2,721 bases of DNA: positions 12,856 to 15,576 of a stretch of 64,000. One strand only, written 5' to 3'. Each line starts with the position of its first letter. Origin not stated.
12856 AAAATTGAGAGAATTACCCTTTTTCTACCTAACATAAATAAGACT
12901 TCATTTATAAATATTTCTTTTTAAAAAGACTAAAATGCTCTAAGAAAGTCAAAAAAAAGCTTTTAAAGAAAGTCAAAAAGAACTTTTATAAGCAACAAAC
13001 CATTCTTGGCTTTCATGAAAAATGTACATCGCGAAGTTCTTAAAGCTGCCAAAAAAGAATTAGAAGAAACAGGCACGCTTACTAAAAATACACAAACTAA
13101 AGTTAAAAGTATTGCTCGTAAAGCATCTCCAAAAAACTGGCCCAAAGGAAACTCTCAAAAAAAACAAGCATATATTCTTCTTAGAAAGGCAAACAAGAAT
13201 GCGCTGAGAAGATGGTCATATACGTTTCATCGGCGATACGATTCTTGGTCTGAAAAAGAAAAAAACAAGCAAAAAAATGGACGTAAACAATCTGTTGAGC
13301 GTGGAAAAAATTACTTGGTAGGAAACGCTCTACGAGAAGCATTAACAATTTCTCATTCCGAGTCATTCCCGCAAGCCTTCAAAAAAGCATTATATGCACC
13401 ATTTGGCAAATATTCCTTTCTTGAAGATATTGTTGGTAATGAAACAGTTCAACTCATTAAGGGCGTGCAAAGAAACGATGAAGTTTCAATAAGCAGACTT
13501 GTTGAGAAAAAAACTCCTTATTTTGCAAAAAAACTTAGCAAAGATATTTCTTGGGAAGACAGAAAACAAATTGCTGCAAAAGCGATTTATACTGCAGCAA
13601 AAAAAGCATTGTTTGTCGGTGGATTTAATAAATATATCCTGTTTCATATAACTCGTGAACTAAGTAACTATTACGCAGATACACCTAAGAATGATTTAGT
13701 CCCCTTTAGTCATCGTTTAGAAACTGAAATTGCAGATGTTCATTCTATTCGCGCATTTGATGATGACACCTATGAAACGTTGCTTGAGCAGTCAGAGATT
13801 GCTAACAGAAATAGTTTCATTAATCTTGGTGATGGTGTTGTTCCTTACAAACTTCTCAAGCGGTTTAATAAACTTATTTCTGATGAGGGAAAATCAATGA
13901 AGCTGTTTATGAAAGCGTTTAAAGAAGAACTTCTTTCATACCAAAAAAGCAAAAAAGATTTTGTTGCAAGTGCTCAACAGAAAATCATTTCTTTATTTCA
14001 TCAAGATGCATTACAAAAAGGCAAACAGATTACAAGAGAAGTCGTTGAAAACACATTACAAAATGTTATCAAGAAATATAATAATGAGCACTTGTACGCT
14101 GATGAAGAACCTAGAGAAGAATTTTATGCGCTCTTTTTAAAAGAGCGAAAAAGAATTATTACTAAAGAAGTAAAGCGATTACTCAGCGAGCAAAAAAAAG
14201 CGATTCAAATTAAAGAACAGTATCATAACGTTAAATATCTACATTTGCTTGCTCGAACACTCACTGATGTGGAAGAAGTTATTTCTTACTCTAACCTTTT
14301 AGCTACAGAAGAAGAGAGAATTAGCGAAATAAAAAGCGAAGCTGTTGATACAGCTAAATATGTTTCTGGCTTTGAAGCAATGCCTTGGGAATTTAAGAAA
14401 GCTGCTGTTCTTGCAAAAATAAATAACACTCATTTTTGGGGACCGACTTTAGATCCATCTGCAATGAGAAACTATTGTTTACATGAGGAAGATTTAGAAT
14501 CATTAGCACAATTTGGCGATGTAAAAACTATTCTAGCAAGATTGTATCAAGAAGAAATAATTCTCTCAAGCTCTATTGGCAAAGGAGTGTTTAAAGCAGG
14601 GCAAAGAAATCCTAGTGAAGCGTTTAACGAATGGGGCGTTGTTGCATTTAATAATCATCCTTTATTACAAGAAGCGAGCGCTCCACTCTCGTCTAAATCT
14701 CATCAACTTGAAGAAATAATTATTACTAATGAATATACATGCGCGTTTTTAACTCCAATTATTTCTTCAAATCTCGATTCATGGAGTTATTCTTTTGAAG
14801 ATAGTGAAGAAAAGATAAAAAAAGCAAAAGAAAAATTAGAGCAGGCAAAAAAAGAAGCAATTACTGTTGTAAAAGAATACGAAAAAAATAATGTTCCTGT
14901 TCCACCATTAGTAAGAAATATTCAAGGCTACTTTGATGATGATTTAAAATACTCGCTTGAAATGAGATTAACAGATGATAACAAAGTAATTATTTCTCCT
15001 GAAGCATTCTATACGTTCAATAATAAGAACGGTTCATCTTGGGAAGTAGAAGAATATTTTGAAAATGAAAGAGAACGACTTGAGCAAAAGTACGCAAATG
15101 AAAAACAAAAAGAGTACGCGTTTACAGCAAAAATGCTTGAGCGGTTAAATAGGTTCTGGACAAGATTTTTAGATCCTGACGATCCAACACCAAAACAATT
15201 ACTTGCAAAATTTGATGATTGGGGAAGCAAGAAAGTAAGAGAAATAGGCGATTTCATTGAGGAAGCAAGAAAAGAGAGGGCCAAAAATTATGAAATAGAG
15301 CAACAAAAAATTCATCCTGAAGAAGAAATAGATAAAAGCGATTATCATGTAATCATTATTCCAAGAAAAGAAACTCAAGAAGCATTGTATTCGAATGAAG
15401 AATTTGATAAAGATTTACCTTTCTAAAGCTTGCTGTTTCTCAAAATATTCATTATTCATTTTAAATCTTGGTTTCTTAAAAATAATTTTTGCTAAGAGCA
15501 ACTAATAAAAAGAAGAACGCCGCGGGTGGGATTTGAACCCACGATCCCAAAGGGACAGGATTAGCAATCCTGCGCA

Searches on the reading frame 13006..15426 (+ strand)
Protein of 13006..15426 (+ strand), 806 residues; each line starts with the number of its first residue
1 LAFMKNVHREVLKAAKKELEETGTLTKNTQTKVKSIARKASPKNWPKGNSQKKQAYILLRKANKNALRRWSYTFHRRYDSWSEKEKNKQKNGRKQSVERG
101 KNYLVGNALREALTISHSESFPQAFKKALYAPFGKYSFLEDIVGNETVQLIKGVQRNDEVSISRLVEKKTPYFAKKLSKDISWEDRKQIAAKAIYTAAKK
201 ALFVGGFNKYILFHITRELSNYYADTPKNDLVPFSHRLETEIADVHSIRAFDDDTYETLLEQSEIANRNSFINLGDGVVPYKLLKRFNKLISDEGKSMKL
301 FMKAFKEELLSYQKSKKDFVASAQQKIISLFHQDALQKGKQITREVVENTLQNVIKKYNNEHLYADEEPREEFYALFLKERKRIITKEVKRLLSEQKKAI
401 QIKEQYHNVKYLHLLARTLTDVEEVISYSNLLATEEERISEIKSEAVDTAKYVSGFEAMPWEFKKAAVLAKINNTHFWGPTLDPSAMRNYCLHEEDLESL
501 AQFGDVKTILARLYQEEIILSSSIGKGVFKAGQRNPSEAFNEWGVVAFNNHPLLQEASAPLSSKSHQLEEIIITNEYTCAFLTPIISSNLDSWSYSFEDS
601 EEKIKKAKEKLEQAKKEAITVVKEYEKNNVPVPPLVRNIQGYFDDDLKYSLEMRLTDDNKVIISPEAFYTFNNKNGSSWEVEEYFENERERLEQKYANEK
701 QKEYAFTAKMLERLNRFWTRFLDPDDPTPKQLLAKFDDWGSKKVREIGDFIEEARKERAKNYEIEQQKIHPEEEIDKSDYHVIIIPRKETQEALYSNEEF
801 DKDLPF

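Call 5: search_protein_families(library=pfam, proteins=[window:13006-15426:+], max_evalue=0.01)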
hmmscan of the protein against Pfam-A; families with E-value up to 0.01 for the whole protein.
window:13006-15426:+ (806 aa): 0 families

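Call 53: search_protein_families(library=ncbifam, proteins=[window:13006-15426:+], max_evalue=0.01)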
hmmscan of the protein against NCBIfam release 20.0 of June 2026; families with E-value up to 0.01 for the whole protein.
window:13006-15426:+ (806 aa): 1 family
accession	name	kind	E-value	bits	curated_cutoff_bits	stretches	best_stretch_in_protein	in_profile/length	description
NF008354.0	PRK11143.1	equivalog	0.00071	18.6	254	1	100-266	100-268/359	glycerophosphodiester phosphodiesterase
